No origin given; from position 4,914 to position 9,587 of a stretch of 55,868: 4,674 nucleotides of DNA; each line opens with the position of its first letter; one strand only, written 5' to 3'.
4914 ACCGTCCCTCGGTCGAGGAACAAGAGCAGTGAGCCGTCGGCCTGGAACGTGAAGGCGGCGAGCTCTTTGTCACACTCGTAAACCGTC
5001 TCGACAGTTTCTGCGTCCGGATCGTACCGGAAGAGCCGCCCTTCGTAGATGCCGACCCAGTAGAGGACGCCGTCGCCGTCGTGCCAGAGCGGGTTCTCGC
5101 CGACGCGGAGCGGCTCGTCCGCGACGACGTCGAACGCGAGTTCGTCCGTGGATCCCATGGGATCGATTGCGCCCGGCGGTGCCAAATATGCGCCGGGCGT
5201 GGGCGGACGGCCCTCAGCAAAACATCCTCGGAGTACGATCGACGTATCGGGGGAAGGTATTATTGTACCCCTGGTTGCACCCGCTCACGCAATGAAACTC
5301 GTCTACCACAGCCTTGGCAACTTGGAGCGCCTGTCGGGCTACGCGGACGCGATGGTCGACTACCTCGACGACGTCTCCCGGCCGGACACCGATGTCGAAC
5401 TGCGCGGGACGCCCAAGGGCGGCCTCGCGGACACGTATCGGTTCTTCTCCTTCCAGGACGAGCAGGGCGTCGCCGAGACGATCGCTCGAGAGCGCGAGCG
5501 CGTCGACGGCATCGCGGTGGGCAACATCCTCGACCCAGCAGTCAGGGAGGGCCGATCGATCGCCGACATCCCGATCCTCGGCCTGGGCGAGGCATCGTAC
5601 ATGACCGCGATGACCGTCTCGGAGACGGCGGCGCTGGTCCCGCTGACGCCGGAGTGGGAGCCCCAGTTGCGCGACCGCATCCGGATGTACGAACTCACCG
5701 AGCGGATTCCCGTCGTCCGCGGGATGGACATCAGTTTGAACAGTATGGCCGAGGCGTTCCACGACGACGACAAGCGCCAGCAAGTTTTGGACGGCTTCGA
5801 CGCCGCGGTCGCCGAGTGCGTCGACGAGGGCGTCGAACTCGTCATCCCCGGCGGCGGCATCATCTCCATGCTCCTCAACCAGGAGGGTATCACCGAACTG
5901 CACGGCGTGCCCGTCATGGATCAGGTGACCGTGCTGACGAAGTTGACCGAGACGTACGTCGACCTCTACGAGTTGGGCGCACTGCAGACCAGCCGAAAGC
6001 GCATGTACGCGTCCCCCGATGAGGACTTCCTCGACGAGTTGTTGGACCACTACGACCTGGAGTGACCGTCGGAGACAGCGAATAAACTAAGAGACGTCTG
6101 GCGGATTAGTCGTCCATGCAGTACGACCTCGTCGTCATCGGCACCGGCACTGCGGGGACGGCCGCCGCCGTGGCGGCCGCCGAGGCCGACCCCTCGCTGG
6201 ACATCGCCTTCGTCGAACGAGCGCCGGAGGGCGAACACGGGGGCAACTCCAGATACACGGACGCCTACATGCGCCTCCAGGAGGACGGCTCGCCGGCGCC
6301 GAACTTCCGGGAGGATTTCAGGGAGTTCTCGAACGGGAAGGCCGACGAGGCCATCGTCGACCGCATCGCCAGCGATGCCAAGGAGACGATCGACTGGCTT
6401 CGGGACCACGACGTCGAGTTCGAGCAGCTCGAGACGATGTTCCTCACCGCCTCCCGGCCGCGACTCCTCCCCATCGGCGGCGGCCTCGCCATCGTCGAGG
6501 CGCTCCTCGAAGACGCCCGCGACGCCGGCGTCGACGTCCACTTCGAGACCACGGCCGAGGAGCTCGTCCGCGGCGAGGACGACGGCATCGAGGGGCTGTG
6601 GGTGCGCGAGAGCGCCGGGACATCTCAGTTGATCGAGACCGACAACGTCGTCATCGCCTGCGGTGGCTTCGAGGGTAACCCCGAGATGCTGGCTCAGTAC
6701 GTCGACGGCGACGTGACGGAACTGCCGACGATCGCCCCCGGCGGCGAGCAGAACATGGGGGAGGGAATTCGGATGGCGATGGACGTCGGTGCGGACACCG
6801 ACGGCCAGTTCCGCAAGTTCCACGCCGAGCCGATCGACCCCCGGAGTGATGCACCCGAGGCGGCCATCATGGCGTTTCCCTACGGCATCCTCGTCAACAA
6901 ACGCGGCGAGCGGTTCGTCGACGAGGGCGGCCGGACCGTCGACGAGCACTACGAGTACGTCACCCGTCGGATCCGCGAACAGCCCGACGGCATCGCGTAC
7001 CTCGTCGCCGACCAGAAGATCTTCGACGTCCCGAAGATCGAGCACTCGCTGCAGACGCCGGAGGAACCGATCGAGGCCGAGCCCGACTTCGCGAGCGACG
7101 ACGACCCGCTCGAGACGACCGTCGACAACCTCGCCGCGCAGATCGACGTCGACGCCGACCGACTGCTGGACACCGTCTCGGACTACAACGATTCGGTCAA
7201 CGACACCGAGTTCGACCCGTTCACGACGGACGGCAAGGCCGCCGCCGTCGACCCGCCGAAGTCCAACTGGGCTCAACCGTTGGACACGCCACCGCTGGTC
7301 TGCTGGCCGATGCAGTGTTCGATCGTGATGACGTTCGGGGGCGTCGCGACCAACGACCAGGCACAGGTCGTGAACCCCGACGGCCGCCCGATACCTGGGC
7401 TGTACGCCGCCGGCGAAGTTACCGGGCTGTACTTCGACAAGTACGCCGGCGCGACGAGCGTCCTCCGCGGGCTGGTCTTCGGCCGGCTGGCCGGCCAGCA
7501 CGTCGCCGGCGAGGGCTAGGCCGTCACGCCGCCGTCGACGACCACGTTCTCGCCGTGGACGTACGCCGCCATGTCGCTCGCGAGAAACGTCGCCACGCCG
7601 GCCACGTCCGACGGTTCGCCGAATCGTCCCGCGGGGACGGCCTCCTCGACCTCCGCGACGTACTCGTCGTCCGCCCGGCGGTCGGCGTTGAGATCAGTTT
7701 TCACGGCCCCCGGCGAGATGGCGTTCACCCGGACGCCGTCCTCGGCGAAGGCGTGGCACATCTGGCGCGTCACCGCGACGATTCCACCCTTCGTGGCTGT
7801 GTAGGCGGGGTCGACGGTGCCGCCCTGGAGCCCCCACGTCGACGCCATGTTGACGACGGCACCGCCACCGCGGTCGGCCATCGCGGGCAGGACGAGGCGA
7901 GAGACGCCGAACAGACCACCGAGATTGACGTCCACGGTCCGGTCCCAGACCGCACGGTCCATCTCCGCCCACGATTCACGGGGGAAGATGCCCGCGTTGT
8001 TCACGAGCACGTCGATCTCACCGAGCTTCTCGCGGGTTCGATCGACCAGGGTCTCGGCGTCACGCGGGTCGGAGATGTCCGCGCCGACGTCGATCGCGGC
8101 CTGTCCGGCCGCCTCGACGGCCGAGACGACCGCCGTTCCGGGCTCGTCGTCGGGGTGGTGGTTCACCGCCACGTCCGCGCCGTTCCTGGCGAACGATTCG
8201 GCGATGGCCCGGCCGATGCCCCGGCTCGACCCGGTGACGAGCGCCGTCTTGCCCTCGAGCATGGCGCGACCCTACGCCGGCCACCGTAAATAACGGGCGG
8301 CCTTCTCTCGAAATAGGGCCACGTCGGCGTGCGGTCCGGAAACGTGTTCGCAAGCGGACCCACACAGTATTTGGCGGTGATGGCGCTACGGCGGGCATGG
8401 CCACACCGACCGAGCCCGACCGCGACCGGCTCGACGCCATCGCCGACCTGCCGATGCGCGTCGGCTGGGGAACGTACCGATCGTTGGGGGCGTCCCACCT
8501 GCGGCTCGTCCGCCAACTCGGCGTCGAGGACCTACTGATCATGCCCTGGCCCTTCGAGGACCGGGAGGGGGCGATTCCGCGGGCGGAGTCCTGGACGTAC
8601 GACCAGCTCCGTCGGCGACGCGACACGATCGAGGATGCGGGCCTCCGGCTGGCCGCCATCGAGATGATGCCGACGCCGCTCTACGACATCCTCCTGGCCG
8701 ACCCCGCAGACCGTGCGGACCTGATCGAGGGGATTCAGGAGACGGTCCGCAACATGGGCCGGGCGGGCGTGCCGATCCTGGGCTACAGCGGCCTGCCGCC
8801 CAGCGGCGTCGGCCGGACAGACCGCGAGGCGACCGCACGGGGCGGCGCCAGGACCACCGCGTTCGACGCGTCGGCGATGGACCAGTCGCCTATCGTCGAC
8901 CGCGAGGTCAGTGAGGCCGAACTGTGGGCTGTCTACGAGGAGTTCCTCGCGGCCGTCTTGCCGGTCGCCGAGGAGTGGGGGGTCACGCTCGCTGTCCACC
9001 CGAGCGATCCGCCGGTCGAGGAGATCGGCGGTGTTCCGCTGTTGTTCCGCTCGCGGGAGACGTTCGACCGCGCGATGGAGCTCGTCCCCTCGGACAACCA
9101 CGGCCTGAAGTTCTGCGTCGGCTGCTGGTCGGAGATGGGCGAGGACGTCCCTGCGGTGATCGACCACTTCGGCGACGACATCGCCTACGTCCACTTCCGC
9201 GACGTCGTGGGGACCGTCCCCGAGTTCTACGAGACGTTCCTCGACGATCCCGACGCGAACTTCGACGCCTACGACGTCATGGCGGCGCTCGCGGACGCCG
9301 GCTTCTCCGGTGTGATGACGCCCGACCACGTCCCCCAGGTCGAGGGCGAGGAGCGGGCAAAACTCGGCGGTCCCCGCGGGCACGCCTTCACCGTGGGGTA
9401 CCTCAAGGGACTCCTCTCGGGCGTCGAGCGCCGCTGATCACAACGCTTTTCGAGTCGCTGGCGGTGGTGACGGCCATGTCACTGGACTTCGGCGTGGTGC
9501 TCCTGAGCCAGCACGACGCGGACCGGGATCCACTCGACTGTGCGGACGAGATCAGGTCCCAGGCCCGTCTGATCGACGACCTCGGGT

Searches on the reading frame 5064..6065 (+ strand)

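Call 34: search_protein_families(library=pfam, proteins=[window:5064-6065:+], max_evalue=0.001)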
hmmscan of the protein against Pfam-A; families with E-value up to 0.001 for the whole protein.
window:5064-6065:+ (333 aa): 1 family
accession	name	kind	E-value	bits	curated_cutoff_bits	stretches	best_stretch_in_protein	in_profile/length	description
PF01177.27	Asp_Glu_race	-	1e-16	61.8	31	1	129-294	49-210/211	Asp/Glu/Hydantoin racemase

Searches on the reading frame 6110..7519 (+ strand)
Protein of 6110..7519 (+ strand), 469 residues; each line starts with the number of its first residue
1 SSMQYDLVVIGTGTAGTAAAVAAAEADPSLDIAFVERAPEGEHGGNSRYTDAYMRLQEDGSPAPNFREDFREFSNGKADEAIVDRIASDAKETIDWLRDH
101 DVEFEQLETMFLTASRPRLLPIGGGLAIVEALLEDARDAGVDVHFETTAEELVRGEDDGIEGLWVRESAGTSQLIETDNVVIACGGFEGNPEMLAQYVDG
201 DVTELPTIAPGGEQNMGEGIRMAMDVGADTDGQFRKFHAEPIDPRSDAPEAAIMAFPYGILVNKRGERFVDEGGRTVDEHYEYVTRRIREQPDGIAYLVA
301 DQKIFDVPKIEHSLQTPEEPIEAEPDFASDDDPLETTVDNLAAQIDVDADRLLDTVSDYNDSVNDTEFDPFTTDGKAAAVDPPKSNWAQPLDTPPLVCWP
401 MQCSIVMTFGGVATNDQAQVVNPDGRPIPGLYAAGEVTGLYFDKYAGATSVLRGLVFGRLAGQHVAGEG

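Call 34: search_protein_families(library=pfam, proteins=[window:6110-7519:+], max_evalue=0.001)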
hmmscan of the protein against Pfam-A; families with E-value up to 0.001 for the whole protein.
window:6110-7519:+ (469 aa): 6 families
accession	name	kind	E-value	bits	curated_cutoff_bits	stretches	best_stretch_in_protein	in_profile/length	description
PF00890.30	FAD_binding_2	-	2.8e-41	142.5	20.4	1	6-441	1-402/414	FAD binding domain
PF01266.30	DAO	-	4.5e-11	43.3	27.9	2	127-187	150-205/353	FAD dependent oxidoreductase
PF07992.20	Pyr_redox_2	-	9e-11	42.2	26.1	1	5-76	1-58/291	Pyridine nucleotide-disulphide oxidoreductase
PF03486.20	HI0933_like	-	1.9e-08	34.5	50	1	90-438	79-220/244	HI0933-like protein Rossmann domain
PF12831.13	FAD_oxidored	-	4.3e-05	23.4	27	1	6-176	1-136/416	FAD dependent oxidoreductase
PF13454.12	NAD_binding_9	-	6.1e-05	23.5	21.8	0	8-186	1-154/155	FAD-NAD(P)-binding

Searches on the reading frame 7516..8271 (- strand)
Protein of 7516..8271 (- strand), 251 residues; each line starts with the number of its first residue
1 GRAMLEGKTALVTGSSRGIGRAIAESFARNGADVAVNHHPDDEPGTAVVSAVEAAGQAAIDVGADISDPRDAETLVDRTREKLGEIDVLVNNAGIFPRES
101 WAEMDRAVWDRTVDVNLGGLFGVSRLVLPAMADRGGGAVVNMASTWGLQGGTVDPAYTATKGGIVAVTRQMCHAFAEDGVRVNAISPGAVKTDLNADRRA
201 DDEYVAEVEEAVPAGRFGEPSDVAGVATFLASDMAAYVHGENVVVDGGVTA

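Call 34: search_protein_families(library=pfam, proteins=[window:7516-8271:-], max_evalue=0.001)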
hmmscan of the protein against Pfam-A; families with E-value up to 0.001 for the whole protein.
window:7516-8271:- (251 aa): 3 families
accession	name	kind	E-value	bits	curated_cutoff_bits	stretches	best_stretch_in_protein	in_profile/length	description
PF13561.12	adh_short_C2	-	6.5e-66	222.7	27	1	16-250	5-236/236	Enoyl-(Acyl carrier protein) reductase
PF00106.31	adh_short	-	4.7e-56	189.8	26.6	1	8-201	1-193/195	short chain dehydrogenase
PF08659.16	KR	-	1.4e-10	41.9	22.6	1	9-166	2-158/180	KR domain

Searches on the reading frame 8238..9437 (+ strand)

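Call 34: search_protein_families(library=pfam, proteins=[window:8238-9437:+], max_evalue=0.001)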
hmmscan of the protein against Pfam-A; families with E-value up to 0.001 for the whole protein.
window:8238-9437:+ (399 aa): 2 families
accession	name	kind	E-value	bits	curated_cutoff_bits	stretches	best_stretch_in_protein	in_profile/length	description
PF03786.19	UxuA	-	9.1e-51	173.1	23.7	2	222-397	173-351/352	D-mannonate dehydratase (UxuA)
PF01261.30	AP_endonuc_2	-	3e-12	47.2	31.1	1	101-364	14-229/249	Xylose isomerase-like TIM barrel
